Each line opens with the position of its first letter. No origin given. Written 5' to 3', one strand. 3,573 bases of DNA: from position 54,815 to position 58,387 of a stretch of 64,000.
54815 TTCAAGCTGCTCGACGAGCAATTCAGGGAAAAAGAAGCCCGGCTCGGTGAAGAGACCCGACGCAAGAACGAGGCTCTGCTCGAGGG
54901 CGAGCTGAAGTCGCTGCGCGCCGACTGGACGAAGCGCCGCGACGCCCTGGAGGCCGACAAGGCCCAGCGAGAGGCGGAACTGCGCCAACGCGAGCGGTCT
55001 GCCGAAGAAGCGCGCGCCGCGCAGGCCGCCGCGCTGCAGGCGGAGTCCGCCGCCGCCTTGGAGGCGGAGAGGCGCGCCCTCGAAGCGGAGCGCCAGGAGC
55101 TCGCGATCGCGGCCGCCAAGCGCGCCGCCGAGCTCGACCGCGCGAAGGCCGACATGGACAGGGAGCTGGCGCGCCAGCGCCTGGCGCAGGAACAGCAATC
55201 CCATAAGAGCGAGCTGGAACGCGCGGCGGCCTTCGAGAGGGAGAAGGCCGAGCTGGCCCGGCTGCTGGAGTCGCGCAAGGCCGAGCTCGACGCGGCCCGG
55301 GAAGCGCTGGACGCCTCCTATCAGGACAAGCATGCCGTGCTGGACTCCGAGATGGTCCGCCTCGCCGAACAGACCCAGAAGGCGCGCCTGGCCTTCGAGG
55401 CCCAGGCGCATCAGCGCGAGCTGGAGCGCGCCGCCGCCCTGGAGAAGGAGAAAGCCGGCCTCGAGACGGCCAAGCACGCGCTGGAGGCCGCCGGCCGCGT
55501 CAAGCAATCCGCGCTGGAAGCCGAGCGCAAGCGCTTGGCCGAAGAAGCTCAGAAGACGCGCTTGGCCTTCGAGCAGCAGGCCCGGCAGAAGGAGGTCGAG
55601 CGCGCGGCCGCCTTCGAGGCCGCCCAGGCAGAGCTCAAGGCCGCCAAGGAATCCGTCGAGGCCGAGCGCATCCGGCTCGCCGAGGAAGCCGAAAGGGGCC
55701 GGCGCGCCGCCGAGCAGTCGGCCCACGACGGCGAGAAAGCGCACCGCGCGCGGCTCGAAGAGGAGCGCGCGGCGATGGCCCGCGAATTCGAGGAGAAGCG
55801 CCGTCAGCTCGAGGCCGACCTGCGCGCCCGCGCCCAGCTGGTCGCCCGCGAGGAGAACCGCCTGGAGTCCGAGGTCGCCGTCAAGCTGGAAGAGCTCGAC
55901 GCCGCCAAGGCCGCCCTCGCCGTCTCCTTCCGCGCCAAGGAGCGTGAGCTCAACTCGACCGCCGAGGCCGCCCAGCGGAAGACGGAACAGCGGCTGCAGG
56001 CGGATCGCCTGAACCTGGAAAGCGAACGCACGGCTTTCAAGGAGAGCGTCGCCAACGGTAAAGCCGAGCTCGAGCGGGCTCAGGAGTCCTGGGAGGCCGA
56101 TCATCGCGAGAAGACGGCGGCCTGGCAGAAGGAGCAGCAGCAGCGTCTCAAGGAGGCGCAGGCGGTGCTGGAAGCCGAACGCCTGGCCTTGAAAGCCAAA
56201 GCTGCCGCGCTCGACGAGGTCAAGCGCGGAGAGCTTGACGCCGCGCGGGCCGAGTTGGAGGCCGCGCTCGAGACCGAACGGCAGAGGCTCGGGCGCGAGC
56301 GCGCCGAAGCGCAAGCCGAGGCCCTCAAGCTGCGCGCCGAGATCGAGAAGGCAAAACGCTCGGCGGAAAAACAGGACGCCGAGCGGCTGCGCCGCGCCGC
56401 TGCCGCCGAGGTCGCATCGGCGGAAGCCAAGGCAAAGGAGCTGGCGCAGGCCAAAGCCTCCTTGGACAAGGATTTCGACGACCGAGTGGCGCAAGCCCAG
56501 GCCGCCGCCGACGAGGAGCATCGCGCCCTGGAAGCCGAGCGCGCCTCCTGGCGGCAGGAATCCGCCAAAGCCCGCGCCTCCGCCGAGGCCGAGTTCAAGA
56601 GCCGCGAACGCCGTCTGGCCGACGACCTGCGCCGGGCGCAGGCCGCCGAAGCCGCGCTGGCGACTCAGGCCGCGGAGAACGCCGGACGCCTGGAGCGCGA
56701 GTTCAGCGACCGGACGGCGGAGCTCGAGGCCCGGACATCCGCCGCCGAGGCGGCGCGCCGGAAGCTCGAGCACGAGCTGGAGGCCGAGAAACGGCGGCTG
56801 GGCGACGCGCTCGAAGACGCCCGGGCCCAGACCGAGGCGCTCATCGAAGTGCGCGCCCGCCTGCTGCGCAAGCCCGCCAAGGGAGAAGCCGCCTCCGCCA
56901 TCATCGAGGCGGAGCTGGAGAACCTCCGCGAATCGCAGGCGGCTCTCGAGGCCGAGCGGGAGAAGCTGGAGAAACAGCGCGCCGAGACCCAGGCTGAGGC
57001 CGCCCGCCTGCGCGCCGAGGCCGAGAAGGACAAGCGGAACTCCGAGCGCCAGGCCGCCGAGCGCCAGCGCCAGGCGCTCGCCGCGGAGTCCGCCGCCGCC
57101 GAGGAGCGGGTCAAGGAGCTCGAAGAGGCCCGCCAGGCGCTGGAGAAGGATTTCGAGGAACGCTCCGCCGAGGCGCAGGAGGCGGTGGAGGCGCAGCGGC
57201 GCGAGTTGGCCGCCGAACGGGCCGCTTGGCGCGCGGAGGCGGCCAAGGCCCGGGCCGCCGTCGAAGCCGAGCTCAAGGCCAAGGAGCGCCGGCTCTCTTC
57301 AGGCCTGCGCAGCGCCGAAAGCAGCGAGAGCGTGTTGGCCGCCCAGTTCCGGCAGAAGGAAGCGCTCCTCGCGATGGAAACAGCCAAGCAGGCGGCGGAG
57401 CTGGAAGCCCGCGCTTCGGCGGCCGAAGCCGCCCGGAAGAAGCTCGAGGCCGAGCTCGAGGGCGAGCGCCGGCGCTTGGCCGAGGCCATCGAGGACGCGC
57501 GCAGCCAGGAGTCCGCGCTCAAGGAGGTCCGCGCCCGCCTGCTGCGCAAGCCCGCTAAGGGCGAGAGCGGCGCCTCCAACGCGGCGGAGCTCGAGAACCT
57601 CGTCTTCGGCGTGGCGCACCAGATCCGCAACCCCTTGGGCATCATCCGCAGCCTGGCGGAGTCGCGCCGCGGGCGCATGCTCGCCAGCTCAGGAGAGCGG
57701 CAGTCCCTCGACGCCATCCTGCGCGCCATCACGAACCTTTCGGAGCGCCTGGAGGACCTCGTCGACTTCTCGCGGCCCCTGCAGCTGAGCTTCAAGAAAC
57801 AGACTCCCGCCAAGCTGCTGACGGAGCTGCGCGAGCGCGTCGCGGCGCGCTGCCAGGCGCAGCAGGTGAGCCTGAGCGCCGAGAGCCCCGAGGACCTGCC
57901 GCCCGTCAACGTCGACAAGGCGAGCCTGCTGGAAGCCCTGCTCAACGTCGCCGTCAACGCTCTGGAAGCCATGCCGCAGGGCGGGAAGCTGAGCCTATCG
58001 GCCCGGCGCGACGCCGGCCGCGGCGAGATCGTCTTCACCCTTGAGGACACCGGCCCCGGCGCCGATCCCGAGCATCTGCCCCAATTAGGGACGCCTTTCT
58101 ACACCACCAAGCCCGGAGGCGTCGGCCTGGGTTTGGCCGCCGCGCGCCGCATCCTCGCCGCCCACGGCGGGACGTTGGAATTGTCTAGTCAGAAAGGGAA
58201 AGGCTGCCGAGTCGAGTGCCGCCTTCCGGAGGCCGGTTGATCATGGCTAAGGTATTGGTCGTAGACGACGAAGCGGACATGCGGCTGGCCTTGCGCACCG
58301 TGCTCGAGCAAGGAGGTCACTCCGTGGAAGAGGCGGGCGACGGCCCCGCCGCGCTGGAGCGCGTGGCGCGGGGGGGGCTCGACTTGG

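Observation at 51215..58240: A 2341-aa cytoplasmic coiled-coil rod fused to a histidine-kinase core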

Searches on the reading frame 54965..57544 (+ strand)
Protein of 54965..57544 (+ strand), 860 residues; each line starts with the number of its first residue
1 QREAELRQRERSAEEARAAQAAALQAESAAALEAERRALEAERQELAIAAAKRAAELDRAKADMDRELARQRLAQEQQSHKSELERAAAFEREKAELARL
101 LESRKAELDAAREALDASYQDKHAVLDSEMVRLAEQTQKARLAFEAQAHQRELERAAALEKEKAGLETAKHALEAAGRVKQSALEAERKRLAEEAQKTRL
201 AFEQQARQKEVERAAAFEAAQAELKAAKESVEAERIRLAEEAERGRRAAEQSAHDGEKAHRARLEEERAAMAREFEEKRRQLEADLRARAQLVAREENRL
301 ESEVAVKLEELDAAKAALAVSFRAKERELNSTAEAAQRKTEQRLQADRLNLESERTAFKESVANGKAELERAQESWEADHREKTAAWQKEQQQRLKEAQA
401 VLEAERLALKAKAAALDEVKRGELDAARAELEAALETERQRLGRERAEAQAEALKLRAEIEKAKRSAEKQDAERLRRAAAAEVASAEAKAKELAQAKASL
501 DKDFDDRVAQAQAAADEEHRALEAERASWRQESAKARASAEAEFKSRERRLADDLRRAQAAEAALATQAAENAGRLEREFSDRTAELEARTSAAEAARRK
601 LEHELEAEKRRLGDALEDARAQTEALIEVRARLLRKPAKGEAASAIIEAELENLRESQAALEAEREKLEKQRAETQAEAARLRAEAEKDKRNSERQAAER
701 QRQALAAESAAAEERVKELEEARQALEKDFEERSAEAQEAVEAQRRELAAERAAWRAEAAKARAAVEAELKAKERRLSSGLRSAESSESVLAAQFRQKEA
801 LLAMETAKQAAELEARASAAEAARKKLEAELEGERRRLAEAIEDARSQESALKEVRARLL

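Call 81: search_protein_families(library=pfam, proteins=[window:54965-57544:+], max_evalue=1)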
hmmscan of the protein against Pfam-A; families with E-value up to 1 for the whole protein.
window:54965-57544:+ (860 aa): 1 family
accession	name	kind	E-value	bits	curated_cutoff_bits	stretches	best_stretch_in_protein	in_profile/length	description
PF09472.15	MtrF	-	0.16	11.8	22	1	281-304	15-37/62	Tetrahydromethanopterin S-methyltransferase, F subunit (MtrF)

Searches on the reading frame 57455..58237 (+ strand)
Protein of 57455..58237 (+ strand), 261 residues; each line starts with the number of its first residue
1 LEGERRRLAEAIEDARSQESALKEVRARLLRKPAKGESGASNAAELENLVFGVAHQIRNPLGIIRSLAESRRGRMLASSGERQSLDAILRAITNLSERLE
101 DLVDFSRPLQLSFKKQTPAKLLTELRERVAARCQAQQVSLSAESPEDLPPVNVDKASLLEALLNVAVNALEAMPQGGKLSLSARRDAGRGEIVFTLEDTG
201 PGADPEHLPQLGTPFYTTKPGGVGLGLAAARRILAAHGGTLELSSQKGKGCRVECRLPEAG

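Call 38: search_solved_structures(query=window:57455-58237:+, max_evalue=0.001, show_alignments=2)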
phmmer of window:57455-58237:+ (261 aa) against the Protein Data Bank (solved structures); distinct sequences matched with E-value up to 0.001: 51.
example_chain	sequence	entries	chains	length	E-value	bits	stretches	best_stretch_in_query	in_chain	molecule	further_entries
9jfj_A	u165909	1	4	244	5.5e-30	108.4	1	44-258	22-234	Sensor histidine kinase ZraS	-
3d36_A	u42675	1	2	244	6.7e-22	81.9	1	46-260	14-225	Sporulation kinase B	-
4q20_A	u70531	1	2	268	1.8e-21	80.5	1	42-260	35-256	Sensor protein DivL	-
8u4x_A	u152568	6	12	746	2.1e-20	77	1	43-258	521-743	histidine kinase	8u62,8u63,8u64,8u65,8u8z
9p6i_A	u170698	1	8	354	2.4e-17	67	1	42-252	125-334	histidine kinase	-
4gcz_A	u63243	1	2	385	3.1e-16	63.4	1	42-260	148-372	Blue-light photoreceptor, Sensor protein fixL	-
8a7f_A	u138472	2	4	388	3.4e-16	63.3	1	42-260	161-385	Putative Sensory box protein,Sensor protein FixL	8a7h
8a3u_A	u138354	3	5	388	3.4e-16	63.3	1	42-260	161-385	Putative Sensory box protein,Sensor protein FixL | Putative Sensory box protein,Putative Sensory box protein,Sensor protein FixL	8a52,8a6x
3a0r_A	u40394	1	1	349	3.6e-15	59.9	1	48-243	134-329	Sensor protein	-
6qrj_A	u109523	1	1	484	1.4e-14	57.9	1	53-253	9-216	Hybrid kinase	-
5idj_A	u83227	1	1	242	4.6e-14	56.3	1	46-258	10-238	Histidine kinase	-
6paj_A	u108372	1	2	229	1.3e-13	54.8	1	48-259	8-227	Sensor protein SrrB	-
4kp4_A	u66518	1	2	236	8.2e-13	52.2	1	48-258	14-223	Osmolarity sensor protein EnvZ, Histidine kinase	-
9qq6_A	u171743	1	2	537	1.2e-12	51.6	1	52-258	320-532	histidine kinase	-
4jas_A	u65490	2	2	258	2.3e-11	47.4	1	49-258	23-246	Histidine kinase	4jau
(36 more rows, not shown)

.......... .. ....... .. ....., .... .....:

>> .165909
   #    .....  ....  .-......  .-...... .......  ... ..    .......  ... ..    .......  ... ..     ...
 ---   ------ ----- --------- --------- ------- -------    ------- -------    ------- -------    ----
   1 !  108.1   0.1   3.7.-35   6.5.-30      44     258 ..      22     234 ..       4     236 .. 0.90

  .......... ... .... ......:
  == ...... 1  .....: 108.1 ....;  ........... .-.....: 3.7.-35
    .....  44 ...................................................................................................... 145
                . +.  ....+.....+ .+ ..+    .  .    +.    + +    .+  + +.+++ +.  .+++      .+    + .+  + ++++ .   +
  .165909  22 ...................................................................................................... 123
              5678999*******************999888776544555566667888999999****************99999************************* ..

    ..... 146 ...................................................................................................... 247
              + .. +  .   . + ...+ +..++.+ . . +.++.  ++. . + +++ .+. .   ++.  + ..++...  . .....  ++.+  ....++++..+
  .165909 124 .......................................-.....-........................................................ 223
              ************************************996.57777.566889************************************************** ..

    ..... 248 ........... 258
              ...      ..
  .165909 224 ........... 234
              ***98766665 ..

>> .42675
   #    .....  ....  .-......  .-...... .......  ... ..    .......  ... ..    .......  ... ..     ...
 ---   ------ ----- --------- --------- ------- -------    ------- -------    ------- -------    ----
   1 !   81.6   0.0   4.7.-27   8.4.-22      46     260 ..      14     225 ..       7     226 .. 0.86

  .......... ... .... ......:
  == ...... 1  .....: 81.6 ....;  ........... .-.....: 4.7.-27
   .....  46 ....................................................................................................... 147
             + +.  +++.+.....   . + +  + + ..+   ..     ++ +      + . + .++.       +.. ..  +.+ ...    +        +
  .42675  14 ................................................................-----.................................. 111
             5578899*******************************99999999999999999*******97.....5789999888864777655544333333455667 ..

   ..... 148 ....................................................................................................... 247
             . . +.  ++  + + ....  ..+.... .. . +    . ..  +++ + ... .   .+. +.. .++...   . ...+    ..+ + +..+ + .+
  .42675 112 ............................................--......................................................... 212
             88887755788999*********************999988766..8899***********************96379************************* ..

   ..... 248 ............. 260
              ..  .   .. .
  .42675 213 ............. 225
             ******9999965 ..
